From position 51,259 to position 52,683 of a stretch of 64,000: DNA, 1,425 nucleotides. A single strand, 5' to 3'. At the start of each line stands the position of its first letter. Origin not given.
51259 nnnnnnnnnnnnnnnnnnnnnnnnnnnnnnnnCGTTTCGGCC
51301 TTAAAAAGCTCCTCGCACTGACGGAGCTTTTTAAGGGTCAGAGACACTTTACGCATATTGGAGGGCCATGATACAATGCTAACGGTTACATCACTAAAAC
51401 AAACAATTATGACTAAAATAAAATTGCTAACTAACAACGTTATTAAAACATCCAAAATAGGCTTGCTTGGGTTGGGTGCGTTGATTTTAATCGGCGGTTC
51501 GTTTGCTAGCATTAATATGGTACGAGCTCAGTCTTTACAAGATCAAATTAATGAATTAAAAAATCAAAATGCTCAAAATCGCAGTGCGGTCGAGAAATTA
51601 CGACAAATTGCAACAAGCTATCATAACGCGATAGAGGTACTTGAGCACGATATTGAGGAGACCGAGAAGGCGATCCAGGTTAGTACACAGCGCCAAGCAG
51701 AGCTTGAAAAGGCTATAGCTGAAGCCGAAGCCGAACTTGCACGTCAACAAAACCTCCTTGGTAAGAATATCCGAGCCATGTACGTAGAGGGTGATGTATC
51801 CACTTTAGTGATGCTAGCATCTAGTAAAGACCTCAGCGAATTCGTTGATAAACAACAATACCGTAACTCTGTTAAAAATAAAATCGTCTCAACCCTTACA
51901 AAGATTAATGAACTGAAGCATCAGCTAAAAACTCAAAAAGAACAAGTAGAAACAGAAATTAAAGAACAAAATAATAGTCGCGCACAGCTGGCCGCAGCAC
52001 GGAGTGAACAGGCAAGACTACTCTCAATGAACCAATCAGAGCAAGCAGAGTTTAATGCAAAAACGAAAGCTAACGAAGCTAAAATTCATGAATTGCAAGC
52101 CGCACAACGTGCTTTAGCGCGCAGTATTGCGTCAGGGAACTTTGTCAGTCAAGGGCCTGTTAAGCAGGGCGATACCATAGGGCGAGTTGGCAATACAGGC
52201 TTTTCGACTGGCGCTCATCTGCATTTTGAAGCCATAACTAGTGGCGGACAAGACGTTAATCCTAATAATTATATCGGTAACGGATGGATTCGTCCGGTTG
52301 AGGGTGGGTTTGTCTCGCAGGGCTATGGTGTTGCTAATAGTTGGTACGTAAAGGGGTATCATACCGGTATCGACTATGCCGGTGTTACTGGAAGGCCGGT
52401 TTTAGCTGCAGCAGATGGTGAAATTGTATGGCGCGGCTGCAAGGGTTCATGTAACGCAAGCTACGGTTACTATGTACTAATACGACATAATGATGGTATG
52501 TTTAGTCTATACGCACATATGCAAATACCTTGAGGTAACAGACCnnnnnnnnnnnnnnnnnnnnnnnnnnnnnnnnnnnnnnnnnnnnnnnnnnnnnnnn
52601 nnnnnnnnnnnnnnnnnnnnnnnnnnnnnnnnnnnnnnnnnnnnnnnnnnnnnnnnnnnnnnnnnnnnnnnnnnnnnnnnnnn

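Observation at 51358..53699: Two adjacent paralogous coiled-coil cell-wall hydrolases (M23 and CHAP) after ftsEX share a 204-bp block of 100% nucleotide identity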

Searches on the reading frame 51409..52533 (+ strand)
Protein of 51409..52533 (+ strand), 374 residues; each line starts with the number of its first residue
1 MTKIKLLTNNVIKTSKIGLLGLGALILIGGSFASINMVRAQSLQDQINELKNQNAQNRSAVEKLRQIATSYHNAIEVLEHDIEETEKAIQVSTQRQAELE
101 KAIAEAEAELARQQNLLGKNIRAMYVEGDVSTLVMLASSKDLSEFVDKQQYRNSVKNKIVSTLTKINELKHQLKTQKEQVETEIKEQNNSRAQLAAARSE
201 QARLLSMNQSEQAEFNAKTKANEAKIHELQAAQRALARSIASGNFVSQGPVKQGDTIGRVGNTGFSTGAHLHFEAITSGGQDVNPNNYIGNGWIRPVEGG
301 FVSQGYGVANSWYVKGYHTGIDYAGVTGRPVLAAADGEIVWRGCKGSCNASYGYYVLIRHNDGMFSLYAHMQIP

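Call 5: search_protein_families(library=pfam, proteins=[window:51409-52533:+], max_evalue=0.1)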
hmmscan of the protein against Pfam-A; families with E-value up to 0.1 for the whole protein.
window:51409-52533:+ (374 aa): 3 families
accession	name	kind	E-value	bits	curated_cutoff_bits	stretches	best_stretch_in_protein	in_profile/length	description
PF01551.29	Peptidase_M23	-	1.2e-22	80.3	28.7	2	317-372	2-53/96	Peptidase family M23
PF05615.18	THOC7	-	0.0031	18.3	28.7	1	40-114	40-114/136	Tho complex subunit 7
PF02996.22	Prefoldin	-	0.011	16.1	23.2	1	68-115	72-119/120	Prefoldin subunit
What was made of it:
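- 52144..52530 (+): Circularly permuted M23 catalytic domain. The HxH half (GAHLHFE, 52210-52230) comes before the HxxxD half (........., 52354-52380). Pfam M23 matches in two stretches (call 5).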

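Call 6: search_protein_families(library=ncbifam, proteins=[window:51409-52533:+], max_evalue=0.1)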
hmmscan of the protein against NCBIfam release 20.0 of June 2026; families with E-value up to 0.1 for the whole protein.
window:51409-52533:+ (374 aa): 19 families
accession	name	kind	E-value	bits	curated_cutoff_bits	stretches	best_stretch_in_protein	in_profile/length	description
NF052530.1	Heli_ShapePgp3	exception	3.2e-10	39.6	300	2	250-289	226-264/270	peptidoglycan metallopeptidase Pgp3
NF008652.0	PRK11649.1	equivalog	6e-10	38.4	341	2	251-285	373-406/439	murein DD-endopeptidase MepM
NF052336.1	PdgHdaseHSB100310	equivalog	8.6e-10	38.5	500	2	296-372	38-107/316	peptidoglycan hydrolase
NF050804.1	CellDivDipMCaul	equivalog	9.4e-10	37.9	900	2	318-371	528-578/634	cell division endopeptidase DipM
NF053824.1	PdgNdpepShyC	equivalog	3.2e-09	36.2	700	2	251-279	356-384/429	peptidoglycan DD-endopeptidase ShyC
NF008123.1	PRK10871.1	equivalog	6e-09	35.8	311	1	314-371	261-315/365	murein hydrolase activator NlpD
NF052529.1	PG_M23_Pgp6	exception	7.5e-09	34.7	600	2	248-295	392-438/452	peptidoglycan metallopeptidase Pgp6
NF040883.1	amid_act_ActS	equivalog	2.1e-06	27.2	375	1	314-371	132-186/242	amidase activator ActS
NF053825.1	PdgNdpepShyA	equivalog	1.2e-05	24.2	700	2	250-284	355-388/425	peptidoglycan DD-endopeptidase ShyA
NF038345.1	wall_hydro_RipC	exception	0.00016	21.2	425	1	61-237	36-208/362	peptidoglycan hydrolase RipC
NF041751.2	sbcc_Staph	equivalog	0.00057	17.9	920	1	45-237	218-413/1007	exonuclease subunit SbcC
TIGR02168.1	SMC_prok_B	equivalog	0.00098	17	567.35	1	41-235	717-911/1181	chromosome segregation protein SMC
NF041208.1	celldiv_DipM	equivalog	0.0022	17.3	740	1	318-370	319-368/419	cell division endopeptidase DipM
NF047839.1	PspM_Rv2743c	equivalog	0.0026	17.7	80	1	41-111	102-173/220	phage shock envelope stress response protein PspM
TIGR02169.1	SMC_prok_A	equivalog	0.0037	15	729.4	1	41-240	692-892/1165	chromosome segregation protein SMC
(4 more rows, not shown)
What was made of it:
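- On EnvC (murein hydrolase activator): NCBIfam EnvC scores 15.3 bits against a cut-off of 270 (call 6).
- Closest known: FtsEX-EnvC. Different: NCBIfam EnvC scores 15 bits against a cut-off of 270 (call 6).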

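Call 7: find_homologous_proteins(query=window:51409-52533:+, max_evalue=0.00001)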
Query window:51409-52533:+ (374 aa): 723 proteins with E <= 0.00001 among 8000 candidates; the best 120 are listed.
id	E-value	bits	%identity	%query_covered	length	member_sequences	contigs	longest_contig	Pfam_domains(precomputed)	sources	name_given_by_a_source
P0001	3.9e-239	810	100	100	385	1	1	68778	PF01551.30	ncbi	-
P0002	9.9e-211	717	87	100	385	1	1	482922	PF01551.30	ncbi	-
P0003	8.3e-168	576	75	94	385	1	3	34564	PF01551.30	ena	-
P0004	1.1e-166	572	71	99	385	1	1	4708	PF01551.30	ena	-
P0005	3.4e-161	554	73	94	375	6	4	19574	PF01551.30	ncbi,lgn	-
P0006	2.4e-159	548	67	99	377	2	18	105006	PF01551.30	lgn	-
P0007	7.9e-155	533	66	98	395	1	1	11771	PF01551.30,PF24568.2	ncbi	-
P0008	1.8e-153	529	67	99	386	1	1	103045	PF01551.30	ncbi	-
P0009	2.1e-152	525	70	94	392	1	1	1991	PF01551.30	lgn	-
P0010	8.9e-152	523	65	99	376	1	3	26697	PF01551.30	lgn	-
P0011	2.9e-149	515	67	93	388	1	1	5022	PF01551.30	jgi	jgi:septal ring factor EnvC (AmiA/AmiB activator)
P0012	6.3e-147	507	67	93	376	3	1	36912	PF01551.30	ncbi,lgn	-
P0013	6.8e-147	507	65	96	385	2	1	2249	PF01551.30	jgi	-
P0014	2.0e-146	506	64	96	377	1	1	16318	PF01551.30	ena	-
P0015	2.8e-146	505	66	93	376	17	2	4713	PF01551.30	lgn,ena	-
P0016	1.0e-145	503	65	93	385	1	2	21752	PF01551.30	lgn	-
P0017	1.0e-145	503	63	95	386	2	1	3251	PF01551.30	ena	-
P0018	1.4e-145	503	64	93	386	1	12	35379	PF01551.30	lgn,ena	-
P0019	9.8e-144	497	63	99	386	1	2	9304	PF01551.30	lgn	-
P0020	2.3e-143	496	63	93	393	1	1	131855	PF01551.30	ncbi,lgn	-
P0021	2.8e-143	495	64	93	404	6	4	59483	PF01551.30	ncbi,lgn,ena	-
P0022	8.1e-143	494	64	93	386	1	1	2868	PF01551.30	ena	-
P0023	2.3e-132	459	63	94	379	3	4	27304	PF01551.30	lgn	-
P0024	8.0e-128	444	61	94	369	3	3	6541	PF01551.30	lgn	-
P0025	5.5e-127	442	61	96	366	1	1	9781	PF01551.30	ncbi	-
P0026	2.6e-125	436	59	97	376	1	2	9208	PF01551.30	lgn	-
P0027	3.7e-125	436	59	97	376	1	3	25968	PF01551.30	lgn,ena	-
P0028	4.2e-125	436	59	97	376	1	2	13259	PF01551.30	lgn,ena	-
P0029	4.9e-125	435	56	99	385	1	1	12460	PF01551.30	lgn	-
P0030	6.2e-125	435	59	97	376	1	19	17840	PF01551.30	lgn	-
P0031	8.9e-125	434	59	97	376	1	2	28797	PF01551.30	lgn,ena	-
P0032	3.1e-121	423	58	98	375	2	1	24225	PF01551.30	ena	-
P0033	3.6e-121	423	58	93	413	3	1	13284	PF01551.30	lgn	-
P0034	2.7e-115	403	55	99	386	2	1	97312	PF01551.30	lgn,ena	-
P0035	1.0e-114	401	52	96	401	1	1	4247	PF01551.30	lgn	-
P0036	8.8e-114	398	54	99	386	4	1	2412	PF01551.30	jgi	jgi:septal ring factor EnvC (AmiA/AmiB activator)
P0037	1.3e-106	375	50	99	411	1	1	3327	PF01551.30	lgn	-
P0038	3.2e-103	364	51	95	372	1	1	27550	PF01551.30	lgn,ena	-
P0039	8.7e-103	362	50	90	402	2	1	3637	PF01551.30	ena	-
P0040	1.5e-96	342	49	95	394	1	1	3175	PF01551.30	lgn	-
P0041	6.1e-92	327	50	90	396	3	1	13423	PF01551.30,PF11559.14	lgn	-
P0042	6.0e-91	323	49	94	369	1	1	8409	PF01551.30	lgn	-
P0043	4.4e-83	297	47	86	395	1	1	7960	PF01551.30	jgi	-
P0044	2.8e-82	295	59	66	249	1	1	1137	PF01551.30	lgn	-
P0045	6.3e-80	287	42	99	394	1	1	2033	PF01551.30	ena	-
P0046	7.6e-80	287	46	81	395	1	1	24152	PF01551.30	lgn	-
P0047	1.1e-78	283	45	81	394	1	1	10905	PF01551.30,PF08614.17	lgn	-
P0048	7.0e-77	277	42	98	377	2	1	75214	PF01551.30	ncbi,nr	ncbi:MAG: hypothetical protein U5L95_00525 [Candidatus Saccharibacteria bacterium]|nr:hypothetical p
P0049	1.1e-76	276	43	99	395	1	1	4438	PF01551.30,PF08614.17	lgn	-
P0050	4.6e-76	274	45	91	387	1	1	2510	PF01551.30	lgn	-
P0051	8.7e-74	267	42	99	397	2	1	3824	PF01551.30,PF08614.17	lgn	-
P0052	2.1e-73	266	45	87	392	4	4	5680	PF01551.30,PF08614.17,PF24568.2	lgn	-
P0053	9.9e-73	263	41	96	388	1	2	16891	PF01551.30,PF11559.14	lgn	-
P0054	1.1e-72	263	41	99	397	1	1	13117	PF01551.30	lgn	-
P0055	2.4e-70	256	42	91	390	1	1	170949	PF01551.30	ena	-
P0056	5.9e-70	254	43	89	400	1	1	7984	PF01551.30,PF08614.17,PF07888.17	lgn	-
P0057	6.1e-70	254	57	68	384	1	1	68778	PF05257.23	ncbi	-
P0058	9.7e-69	250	37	94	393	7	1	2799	PF01551.30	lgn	-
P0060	1.6e-68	250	41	96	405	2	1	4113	PF01551.30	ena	-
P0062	1.5e-66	243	40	94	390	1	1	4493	PF01551.30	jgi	jgi:septal ring factor EnvC (AmiA/AmiB activator)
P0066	2.2e-64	236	40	93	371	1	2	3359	PF01551.30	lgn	-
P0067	4.4e-64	235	38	91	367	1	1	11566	PF01551.30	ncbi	-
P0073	6.3e-60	221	39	100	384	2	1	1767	PF01551.30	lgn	-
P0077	9.0e-59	217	36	93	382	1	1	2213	PF01551.30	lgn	-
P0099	3.9e-54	202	39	89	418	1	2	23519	PF01551.30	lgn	-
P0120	6.9e-52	195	35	94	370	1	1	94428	PF01551.30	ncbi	-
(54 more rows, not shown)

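Call 10: find_encoding_contigs(protein=P0002, flank=6000, max_places=3)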
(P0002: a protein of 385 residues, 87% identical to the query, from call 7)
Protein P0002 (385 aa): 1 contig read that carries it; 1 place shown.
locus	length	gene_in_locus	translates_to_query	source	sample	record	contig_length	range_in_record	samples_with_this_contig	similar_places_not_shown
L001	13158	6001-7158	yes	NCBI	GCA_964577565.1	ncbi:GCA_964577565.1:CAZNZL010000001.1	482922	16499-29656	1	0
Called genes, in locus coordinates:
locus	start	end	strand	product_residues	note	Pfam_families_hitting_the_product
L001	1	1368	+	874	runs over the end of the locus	PF07517:SecA_DEAD, PF01043:SecA_PP_bind, PF21090:P-loop_SecA, PF07516:SecA_SW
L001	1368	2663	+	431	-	PF00675:Peptidase_M16, PF05193:Peptidase_M16_C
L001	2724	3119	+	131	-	-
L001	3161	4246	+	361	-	PF03462:PCRF, PF00472:RF-1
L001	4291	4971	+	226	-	PF02463:SMC_N (faint), PF00005:ABC_tran, PF13304:AAA_21 (faint)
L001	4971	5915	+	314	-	PF18075:FtsX_ECD, PF02687:FtsX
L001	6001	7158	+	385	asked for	PF01551:Peptidase_M23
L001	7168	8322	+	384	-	PF05257:CHAP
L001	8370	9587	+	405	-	PF22694:CtpB_N-like (weak), PF00595:PDZ, PF13180:PDZ_2, PF17820:PDZ_6, PF03572:Peptidase_S41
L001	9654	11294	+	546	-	PF06418:CTP_synth_N, PF00117:GATase, PF07722:Peptidase_C26 (weak)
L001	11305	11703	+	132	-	PF00072:Response_reg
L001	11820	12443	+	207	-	-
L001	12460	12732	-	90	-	PF01016:Ribosomal_L27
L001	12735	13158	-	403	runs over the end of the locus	PF01170:UPF0020 (faint), PF13847:Methyltransf_31 (weak)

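Call 13: find_related_loci(query=A1, collection=genome_contigs, flank=5000)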
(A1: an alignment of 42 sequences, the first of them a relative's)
Query A1 (385 aa) in genome_contigs; peptide patterns used: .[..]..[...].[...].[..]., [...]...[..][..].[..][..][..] (x = any residue, [..] = any of these).
600 stretches matched a pattern (row limit reached: there are more); 534 encode a relative of the query (tblastn E <= 1e-3); the best 80 are kept; 80 distinct loci.
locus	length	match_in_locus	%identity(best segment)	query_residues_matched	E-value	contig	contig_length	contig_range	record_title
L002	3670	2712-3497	43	11-299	7e-61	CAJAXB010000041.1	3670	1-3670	uncultured Candidatus Saccharibacteria bacterium isolate Loc090907-4m_bin-620 genome assembly, contig: bin-620:41/95, wh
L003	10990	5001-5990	40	1-332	3e-59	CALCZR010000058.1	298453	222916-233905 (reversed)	MAG TPA_asm: uncultured Candidatus Saccharibacteria bacterium isolate SRR6231146_bin.58_CONCOCT_v1.1_MAG genome assembly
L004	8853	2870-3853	41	12-332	6e-59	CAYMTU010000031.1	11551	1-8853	MAG TPA_asm: uncultured Candidatus Saccharibacteria bacterium isolate SRP286056_co2_537 genome assembly, contig: NODE_92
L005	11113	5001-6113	35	22-382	1e-50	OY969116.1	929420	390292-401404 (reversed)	MAG: uncultured Candidatus Berkelbacteria bacterium isolate MFD04408.bin.c.6 genome assembly, chromosome: 1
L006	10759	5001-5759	42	23-278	5e-47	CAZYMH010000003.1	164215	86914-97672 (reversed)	MAG TPA_asm: uncultured Candidatus Saccharibacteria bacterium isolate SRP300315_co1_59 genome assembly, contig: NODE_35_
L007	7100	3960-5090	31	15-385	4e-45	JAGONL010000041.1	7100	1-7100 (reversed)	Candidatus Saccharibacteria bacterium isolate Go_SlAct_bin_486 Go_SlAct_60730_length_7100_cov_6.286390, whole genome sho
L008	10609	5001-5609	36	45-247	7e-38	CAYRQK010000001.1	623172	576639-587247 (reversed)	MAG TPA_asm: uncultured Candidatus Saccharibacteria bacterium isolate SRP193066_co1_229 genome assembly, contig: NODE_14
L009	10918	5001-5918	33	93-382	6e-37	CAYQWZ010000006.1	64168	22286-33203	MAG TPA_asm: uncultured Candidatus Saccharibacteria bacterium isolate SRP178699_co2_440 genome assembly, contig: NODE_10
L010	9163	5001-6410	29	55-381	4e-27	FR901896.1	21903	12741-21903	Clostridium sp. CAG:389 genomic scaffold, scf131, whole genome shotgun sequence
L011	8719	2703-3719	28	86-383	7e-25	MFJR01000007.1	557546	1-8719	MAG: Candidatus Gottesmanbacteria bacterium RIFCSPLOWO2_01_FULL_39_12b rifcsplowo2_01_scaffold_21, whole genome shotgun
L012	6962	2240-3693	28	60-381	1e-20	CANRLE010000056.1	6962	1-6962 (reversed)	MAG: uncultured Clostridia bacterium isolate Lapin-025__bin38 genome assembly, contig: Lapin-025__NODE_8249_length_6962_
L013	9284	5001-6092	26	52-382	3e-20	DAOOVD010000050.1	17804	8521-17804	MAG TPA_asm: Bacillota bacterium isolate AMR_MDS_2450 NODE_2172_length_17804_cov_6.728323, whole genome shotgun sequence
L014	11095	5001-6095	25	47-382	9e-19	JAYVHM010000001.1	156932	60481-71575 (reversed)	MAG: bacterium isolate GL49_Down_metabat_72 GL49_Down_metabat_72_0, whole genome shotgun sequence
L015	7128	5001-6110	26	59-381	4e-18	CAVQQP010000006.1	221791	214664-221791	MAG: uncultured Actinomycetes bacterium isolate MFD09848.bin.1.116 genome assembly, contig: contig_15654, whole genome s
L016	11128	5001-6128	27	23-381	5e-17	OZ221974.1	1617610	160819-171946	Dialister sp. Marseille-QA0723 genome assembly, chromosome: contig00001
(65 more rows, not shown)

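Call 14: find_encoding_contigs(protein=P0003, flank=5000, max_places=2)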
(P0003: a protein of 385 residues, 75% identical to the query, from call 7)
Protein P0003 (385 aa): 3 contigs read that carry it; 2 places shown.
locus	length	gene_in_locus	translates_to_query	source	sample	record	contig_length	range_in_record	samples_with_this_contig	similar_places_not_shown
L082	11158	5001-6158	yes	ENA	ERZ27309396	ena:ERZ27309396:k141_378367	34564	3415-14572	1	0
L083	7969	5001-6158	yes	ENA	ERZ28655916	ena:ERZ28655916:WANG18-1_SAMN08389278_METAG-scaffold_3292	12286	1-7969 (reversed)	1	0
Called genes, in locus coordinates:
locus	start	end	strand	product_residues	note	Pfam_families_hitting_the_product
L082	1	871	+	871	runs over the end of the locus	PF07517:SecA_DEAD, PF01043:SecA_PP_bind, PF21090:P-loop_SecA, PF07516:SecA_SW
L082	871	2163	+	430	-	PF00675:Peptidase_M16, PF05193:Peptidase_M16_C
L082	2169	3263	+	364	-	PF03462:PCRF, PF00472:RF-1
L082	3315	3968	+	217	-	PF02463:SMC_N (faint), PF00005:ABC_tran, PF13304:AAA_21 (faint)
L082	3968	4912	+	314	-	PF18075:FtsX_ECD, PF02687:FtsX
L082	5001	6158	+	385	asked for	PF01551:Peptidase_M23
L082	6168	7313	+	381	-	PF05257:CHAP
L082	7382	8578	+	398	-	PF22694:CtpB_N-like, PF00595:PDZ, PF13180:PDZ_2 (weak), PF17820:PDZ_6, PF03572:Peptidase_S41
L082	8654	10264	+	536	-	PF06418:CTP_synth_N, PF07722:Peptidase_C26 (faint), PF00117:GATase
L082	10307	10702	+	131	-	PF00072:Response_reg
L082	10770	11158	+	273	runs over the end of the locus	-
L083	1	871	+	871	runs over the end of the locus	PF07517:SecA_DEAD, PF01043:SecA_PP_bind, PF21090:P-loop_SecA, PF07516:SecA_SW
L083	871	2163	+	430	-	PF00675:Peptidase_M16, PF05193:Peptidase_M16_C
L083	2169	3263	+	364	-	PF03462:PCRF, PF00472:RF-1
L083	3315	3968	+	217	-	PF02463:SMC_N (faint), PF00005:ABC_tran, PF13304:AAA_21 (faint)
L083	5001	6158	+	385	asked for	PF01551:Peptidase_M23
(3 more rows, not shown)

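Call 15: find_encoding_contigs(protein=P0008, flank=5000, max_places=2)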
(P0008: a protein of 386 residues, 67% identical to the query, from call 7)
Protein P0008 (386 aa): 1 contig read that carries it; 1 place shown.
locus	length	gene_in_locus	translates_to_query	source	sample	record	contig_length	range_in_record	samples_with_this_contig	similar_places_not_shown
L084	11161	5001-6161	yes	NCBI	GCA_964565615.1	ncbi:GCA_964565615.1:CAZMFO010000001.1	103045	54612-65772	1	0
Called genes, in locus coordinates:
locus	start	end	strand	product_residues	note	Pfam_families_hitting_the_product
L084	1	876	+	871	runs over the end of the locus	PF07517:SecA_DEAD, PF01043:SecA_PP_bind, PF21090:P-loop_SecA, PF07516:SecA_SW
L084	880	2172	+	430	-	PF00675:Peptidase_M16, PF05193:Peptidase_M16_C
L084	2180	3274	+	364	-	PF03462:PCRF, PF00472:RF-1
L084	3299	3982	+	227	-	PF02463:SMC_N (faint), PF00005:ABC_tran, PF13304:AAA_21 (faint)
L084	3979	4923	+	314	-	PF18075:FtsX_ECD, PF02687:FtsX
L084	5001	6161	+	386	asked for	PF01551:Peptidase_M23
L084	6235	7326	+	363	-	PF24568:CC_PcsB (weak), PF05257:CHAP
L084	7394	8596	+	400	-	PF22694:CtpB_N-like (weak), PF00595:PDZ, PF13180:PDZ_2, PF17820:PDZ_6, PF03572:Peptidase_S41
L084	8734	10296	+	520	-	PF06418:CTP_synth_N, PF00117:GATase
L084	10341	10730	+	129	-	PF00072:Response_reg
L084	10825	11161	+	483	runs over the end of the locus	-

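Call 16: find_encoding_contigs(protein=P0006, flank=5000, max_places=2)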
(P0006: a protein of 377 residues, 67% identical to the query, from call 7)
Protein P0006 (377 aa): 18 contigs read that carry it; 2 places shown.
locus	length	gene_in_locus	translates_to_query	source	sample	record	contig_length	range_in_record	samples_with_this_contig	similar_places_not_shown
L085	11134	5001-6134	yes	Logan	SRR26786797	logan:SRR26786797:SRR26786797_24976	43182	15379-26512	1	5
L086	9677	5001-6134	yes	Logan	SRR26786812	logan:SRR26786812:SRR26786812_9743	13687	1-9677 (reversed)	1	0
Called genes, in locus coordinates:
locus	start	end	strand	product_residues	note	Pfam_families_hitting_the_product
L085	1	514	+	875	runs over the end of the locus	PF07517:SecA_DEAD, PF01043:SecA_PP_bind, PF21090:P-loop_SecA, PF07516:SecA_SW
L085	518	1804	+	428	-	PF00675:Peptidase_M16, PF05193:Peptidase_M16_C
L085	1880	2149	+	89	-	-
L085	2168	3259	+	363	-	PF03462:PCRF, PF00472:RF-1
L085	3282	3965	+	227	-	PF02463:SMC_N (faint), PF00005:ABC_tran, PF13304:AAA_21 (faint)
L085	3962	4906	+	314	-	PF18075:FtsX_ECD, PF02687:FtsX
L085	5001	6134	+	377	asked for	PF01551:Peptidase_M23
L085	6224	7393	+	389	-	PF27954:CCDC192 (weak), PF05257:CHAP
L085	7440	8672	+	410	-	PF22694:CtpB_N-like (weak), PF00595:PDZ, PF13180:PDZ_2, PF17820:PDZ_6, PF03572:Peptidase_S41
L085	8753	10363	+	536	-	PF06418:CTP_synth_N, PF07722:Peptidase_C26 (faint), PF00117:GATase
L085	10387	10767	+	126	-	PF00072:Response_reg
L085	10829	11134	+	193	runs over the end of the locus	-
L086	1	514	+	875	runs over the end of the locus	PF07517:SecA_DEAD, PF01043:SecA_PP_bind, PF21090:P-loop_SecA, PF07516:SecA_SW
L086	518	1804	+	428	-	PF00675:Peptidase_M16, PF05193:Peptidase_M16_C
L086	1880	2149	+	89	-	-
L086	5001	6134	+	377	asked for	PF01551:Peptidase_M23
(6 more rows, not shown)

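Call 17: find_encoding_contigs(protein=P0020, flank=5000, max_places=2)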
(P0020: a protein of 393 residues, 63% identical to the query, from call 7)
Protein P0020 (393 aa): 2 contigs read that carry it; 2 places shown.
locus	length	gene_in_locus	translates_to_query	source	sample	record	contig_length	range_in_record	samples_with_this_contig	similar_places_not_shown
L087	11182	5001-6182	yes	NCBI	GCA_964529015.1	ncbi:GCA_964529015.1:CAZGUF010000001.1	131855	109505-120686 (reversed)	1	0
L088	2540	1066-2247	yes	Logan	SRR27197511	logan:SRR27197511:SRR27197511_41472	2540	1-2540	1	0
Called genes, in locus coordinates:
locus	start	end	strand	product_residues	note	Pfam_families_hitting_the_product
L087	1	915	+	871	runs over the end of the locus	PF07517:SecA_DEAD, PF01043:SecA_PP_bind, PF21090:P-loop_SecA, PF07516:SecA_SW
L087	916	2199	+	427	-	PF00675:Peptidase_M16, PF05193:Peptidase_M16_C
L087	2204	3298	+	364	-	PF03462:PCRF, PF00472:RF-1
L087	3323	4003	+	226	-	PF03193:RsgA_GTPase (faint), PF00005:ABC_tran, PF02463:SMC_N (faint), PF13304:AAA_21 (faint)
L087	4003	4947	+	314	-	PF18075:FtsX_ECD, PF02687:FtsX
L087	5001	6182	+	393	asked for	PF01551:Peptidase_M23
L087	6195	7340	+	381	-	PF05257:CHAP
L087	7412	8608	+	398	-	PF00595:PDZ, PF13180:PDZ_2, PF17820:PDZ_6, PF03572:Peptidase_S41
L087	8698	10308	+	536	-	PF06418:CTP_synth_N, PF00117:GATase, PF07722:Peptidase_C26 (faint)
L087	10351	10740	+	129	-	PF00072:Response_reg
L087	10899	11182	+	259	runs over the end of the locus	PF02661:Fic (weak)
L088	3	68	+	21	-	?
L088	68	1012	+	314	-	PF18075:FtsX_ECD, PF02687:FtsX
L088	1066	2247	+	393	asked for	PF01551:Peptidase_M23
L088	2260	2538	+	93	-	?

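Call 18: find_encoding_contigs(protein=P0029, flank=5000, max_places=1)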
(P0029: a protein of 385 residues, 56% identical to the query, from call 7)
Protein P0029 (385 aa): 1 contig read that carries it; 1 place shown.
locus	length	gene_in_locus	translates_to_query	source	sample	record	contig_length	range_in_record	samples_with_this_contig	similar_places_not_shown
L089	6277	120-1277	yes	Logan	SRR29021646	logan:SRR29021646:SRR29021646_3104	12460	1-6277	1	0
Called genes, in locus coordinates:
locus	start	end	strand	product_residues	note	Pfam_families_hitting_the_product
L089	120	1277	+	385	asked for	PF01551:Peptidase_M23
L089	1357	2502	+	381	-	PF05257:CHAP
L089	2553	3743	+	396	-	PF22694:CtpB_N-like (weak), PF00595:PDZ, PF13180:PDZ_2, PF17820:PDZ_6, PF03572:Peptidase_S41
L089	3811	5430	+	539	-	PF06418:CTP_synth_N, PF00117:GATase, PF07722:Peptidase_C26 (weak)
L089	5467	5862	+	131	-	PF00072:Response_reg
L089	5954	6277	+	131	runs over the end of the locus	-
